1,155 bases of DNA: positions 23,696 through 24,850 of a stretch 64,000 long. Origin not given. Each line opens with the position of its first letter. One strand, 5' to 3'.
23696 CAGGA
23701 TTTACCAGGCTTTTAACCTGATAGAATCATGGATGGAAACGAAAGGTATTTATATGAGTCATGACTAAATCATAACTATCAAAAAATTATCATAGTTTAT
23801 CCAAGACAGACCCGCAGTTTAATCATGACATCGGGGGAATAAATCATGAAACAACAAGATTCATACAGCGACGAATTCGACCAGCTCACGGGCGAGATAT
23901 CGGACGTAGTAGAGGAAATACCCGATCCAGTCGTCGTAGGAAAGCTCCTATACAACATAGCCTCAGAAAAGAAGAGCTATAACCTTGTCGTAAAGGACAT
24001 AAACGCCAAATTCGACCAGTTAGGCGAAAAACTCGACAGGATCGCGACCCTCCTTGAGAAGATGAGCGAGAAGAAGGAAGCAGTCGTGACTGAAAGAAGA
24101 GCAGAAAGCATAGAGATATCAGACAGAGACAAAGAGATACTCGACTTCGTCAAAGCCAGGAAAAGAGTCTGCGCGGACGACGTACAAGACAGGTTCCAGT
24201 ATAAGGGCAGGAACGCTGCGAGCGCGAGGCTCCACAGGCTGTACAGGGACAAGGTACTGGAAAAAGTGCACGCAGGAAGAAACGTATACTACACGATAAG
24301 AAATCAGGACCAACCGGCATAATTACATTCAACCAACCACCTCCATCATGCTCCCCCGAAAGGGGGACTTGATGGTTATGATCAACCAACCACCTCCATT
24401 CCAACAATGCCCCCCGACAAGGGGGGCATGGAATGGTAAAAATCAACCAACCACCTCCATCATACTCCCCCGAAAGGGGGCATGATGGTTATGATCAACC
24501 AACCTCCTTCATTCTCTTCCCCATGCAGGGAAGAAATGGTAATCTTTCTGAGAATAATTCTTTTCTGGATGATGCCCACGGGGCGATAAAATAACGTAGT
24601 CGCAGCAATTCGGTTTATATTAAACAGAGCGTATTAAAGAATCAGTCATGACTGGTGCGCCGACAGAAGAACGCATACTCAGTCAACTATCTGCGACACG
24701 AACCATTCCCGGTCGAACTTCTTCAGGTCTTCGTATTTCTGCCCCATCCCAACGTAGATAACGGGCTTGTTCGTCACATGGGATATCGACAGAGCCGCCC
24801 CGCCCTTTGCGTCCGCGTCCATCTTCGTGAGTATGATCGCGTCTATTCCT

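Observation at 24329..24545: Array of four tandem units: conserved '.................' box + hairpin whose stem varies with compensatory changes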

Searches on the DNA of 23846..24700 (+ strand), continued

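Call 72: search_with_rna_model(model_id=R1, sources=[L001, L002, L003, L004, L005, L006, L009, L010, L011, L012, L013, L014, L015, L016, L017, L018, L019, L020, L021, L022, L023, L024, L025, L026, L027, L028, L029, L030, L031, L089, L094, L099], max_evalue=1)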
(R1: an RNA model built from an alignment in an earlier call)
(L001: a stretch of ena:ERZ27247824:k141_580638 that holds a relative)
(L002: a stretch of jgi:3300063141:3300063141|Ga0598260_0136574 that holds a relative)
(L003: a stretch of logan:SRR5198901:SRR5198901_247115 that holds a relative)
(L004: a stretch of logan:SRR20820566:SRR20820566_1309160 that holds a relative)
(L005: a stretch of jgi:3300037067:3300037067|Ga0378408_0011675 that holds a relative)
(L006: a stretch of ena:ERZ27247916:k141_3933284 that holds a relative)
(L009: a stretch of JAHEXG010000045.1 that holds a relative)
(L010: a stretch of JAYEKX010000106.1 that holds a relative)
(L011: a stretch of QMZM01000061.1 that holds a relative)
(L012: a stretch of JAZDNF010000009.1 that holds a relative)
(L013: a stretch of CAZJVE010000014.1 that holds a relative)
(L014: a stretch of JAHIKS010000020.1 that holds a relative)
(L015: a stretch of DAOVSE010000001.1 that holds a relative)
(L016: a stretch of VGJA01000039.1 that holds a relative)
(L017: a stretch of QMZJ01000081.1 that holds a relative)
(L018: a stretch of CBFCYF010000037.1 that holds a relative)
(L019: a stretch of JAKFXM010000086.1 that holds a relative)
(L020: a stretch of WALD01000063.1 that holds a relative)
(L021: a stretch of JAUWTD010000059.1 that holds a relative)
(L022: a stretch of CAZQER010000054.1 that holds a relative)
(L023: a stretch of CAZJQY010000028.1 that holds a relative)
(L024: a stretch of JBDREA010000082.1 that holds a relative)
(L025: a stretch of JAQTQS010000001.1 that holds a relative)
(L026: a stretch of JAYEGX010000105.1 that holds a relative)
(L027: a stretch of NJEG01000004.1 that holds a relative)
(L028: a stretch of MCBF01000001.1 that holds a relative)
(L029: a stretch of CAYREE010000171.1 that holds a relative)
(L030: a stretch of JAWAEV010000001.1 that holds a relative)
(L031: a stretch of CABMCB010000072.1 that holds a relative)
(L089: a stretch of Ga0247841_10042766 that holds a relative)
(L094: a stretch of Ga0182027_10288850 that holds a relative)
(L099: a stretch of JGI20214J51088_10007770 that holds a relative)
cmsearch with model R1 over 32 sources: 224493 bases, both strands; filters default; matches with E-value up to 1: 52.
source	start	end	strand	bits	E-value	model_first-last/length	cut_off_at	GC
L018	3676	3741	+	57.9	8.1e-12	1-59/59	no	0.41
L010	5574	5632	+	57.2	1.2e-11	1-59/59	no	0.53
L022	2642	2704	+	54.4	5.7e-11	1-59/59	no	0.56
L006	4291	4344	-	53.8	7.7e-11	1-59/59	no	0.57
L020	5470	5526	+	53.4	9.8e-11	1-59/59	no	0.47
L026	863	928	+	51.9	2.2e-10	1-59/59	no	0.47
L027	5472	5537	+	51.9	2.2e-10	1-59/59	no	0.47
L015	5525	5579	+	50.6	4.6e-10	1-59/59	no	0.56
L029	3728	3787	+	49.4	9.1e-10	1-59/59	no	0.55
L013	5475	5531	+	49.1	1e-09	1-59/59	no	0.54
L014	1020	1076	+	49.1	1e-09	1-59/59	no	0.54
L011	5569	5627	+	44.7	1.2e-08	1-59/59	no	0.56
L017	5571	5626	+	42.9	3.1e-08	1-59/59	no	0.57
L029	3814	3859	+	38.1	4.5e-07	1-46/59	3'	0.59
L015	5458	5512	+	37.9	5e-07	1-59/59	no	0.55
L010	5519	5565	+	37.1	7.7e-07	9-59/59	no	0.57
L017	5504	5559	+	36.2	1.3e-06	1-59/59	no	0.61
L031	5563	5623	+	35.9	1.4e-06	1-59/59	no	0.57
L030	5513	5571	+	34.2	3.8e-06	1-59/59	no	0.51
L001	1067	1126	+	34.2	3.8e-06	1-59/59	no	0.5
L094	652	711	-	33.7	4.9e-06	1-59/59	no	0.5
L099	312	371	+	33.1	6.9e-06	1-59/59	no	0.48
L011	5508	5562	+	32.7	8.6e-06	1-59/59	no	0.51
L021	5569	5620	+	30.4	3.1e-05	1-52/59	3'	0.46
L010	5464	5514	+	29.9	4e-05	1-59/59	no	0.53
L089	3288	3352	+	29.3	5.5e-05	1-59/59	no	0.46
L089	3496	3555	+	29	6.3e-05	1-59/59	no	0.5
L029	3582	3644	+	28.8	7.1e-05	1-59/59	no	0.62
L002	1815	1876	-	28.2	0.0001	1-59/59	no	0.5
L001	953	1016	+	27.7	0.00013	1-59/59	no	0.5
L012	5447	5512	+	27.3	0.00017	1-59/59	no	0.61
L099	155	213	+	27.2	0.00018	1-59/59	no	0.53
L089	3388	3460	+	27.1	0.00018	1-59/59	no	0.49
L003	1866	1922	-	25.5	0.00044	4-59/59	5'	0.49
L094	475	528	-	23.4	0.0014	1-59/59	no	0.56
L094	545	609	-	23.4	0.0014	1-59/59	no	0.48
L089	3592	3653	+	23.4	0.0014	1-59/59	no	0.52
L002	1689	1764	-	22.9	0.0018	1-59/59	no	0.45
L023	5469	5531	+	22.1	0.0028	1-59/59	no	0.63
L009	2699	2723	+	20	0.0091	1-59/59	no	0.48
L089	3690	3761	+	19.1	0.015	1-59/59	no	0.47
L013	5458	5474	+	18.1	0.027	1-59/59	no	0.47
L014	1003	1019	+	18.1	0.027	1-59/59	no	0.47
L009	2755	2779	+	17.6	0.034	1-59/59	no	0.52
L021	5459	5522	+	16.3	0.07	1-59/59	no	0.47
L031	5352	5417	+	15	0.14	1-59/59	no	0.71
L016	3744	3801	+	14.7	0.17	1-59/59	no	0.45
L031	5447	5512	+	14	0.24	1-59/59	no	0.59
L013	5492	5517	-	12.9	0.46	18-45/59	no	0.69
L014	1037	1062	-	12.9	0.46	18-45/59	no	0.69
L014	1839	1878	-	12.6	0.52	1-59/59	no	0.45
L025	5442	5507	+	11.5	0.99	1-59/59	no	0.67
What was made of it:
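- Of the remaining 5, the best (E 0.07) is a sense-strand hit ~90 nt upstream of the stop, inside the L021 gene, and the four antisense hits have E 0.46 or worse (call 72).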

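Call 73: search_with_rna_model(model_id=R1, sources=[L032, L033, L034, L035, L036, L037, L038, L039, L040, L041, L042, L043, L044, L045, L046, L047, L048, L049, L050, L051, L052, L053, L054, L055, L056, L057, L058, L059, L060, L061, L062, L063, L064, L065, L066, L067, L068, L069, L070, L071, L072, L073, L074, L075, L076, L077, L078, L079, L080, L081, L082, L083, L084, L085, L086, L087, L088], max_evalue=10, show_alignments=4)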
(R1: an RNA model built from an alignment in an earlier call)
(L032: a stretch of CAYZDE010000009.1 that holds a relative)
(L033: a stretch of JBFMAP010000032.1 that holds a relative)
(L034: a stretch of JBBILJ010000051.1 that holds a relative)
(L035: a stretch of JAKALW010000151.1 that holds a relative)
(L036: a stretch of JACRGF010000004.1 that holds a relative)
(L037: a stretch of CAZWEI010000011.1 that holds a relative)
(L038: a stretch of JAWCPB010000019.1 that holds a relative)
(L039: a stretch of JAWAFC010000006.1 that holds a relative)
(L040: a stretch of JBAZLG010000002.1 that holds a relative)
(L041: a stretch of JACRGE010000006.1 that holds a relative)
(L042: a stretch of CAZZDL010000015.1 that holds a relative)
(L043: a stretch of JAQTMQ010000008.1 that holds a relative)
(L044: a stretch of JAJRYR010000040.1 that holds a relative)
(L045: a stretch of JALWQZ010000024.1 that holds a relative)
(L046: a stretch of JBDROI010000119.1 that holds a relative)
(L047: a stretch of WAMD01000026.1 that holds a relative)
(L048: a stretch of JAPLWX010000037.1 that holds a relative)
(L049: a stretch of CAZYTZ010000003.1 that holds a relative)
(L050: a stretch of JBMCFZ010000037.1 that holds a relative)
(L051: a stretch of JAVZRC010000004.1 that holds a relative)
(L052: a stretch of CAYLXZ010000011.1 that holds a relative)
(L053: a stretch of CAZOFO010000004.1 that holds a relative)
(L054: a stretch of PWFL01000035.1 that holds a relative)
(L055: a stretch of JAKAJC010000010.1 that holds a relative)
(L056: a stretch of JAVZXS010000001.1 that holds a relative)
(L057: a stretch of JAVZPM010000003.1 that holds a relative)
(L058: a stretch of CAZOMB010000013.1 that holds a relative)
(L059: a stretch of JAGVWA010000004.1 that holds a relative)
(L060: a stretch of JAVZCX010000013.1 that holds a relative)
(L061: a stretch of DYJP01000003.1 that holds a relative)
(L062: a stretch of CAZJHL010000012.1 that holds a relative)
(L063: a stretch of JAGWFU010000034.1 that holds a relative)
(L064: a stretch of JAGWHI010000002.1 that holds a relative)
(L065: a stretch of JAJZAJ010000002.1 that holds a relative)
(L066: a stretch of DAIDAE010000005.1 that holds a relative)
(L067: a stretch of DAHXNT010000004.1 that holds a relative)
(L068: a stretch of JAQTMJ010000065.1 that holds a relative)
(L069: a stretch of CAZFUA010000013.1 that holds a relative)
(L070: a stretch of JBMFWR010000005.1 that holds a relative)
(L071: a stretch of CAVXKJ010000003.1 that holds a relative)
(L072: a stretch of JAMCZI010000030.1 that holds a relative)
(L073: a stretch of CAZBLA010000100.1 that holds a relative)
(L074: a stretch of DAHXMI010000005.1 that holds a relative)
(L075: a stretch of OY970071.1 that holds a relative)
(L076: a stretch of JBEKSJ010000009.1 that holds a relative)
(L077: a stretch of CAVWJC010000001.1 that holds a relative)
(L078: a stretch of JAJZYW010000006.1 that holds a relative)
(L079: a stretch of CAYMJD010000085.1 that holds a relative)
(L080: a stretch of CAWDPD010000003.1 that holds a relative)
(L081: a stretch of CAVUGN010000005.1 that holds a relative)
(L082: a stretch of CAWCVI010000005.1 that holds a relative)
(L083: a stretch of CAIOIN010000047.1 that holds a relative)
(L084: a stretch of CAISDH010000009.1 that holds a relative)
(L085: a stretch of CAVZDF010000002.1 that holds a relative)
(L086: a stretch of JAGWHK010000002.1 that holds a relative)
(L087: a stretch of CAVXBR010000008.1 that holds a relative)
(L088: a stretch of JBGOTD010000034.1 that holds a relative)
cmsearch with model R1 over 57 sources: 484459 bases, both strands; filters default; matches with E-value up to 10: 6.
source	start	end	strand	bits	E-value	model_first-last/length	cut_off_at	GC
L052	605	650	+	17.2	0.09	1-59/59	no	0.52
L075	5851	5878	-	13.2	0.84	1-59/59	no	0.43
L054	4923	4947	+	10.2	4.3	1-59/59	no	0.48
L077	817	831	-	9.1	7.8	1-59/59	no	0.53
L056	5542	5593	+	9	8.5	1-59/59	no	0.5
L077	6343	6377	+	8.8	9.3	18-55/59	no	0.37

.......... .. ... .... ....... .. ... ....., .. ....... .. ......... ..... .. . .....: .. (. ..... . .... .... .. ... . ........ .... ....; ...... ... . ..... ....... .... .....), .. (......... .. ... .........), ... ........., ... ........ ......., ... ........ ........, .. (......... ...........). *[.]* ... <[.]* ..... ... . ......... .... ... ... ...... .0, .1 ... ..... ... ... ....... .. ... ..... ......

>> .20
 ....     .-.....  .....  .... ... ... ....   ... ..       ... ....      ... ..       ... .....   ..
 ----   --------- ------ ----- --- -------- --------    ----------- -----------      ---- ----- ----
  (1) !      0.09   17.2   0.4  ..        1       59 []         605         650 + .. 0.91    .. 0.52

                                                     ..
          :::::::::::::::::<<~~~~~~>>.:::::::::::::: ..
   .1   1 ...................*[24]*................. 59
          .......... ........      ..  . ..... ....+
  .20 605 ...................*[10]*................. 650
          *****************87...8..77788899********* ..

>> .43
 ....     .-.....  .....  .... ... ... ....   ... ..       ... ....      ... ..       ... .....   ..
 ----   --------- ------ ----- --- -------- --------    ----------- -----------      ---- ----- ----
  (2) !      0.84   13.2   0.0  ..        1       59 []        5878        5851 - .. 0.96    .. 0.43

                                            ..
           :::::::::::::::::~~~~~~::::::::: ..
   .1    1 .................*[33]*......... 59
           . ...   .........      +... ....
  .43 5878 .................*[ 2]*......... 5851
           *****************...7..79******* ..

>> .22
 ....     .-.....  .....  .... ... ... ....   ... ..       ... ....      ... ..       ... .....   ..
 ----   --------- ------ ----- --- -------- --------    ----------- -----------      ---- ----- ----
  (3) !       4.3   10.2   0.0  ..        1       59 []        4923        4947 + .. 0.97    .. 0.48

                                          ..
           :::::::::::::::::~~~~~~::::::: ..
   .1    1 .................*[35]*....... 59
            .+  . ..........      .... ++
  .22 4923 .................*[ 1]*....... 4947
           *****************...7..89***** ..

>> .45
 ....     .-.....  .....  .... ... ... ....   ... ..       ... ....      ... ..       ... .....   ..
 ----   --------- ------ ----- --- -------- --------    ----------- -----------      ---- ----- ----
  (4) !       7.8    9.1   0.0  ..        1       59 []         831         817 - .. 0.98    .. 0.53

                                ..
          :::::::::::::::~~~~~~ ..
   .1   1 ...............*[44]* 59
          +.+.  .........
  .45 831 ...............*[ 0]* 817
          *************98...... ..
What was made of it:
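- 24539..24575 (+): U/C-rich tail after the last hairpin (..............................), a possible archaeal-type oligo-U termination zone for the sense transcript. The tail is part of the covariance-model consensus (call 73).
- The best R1 hit in those loci (L052, E 0.09) lies exactly at the gene's stop (call 73).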
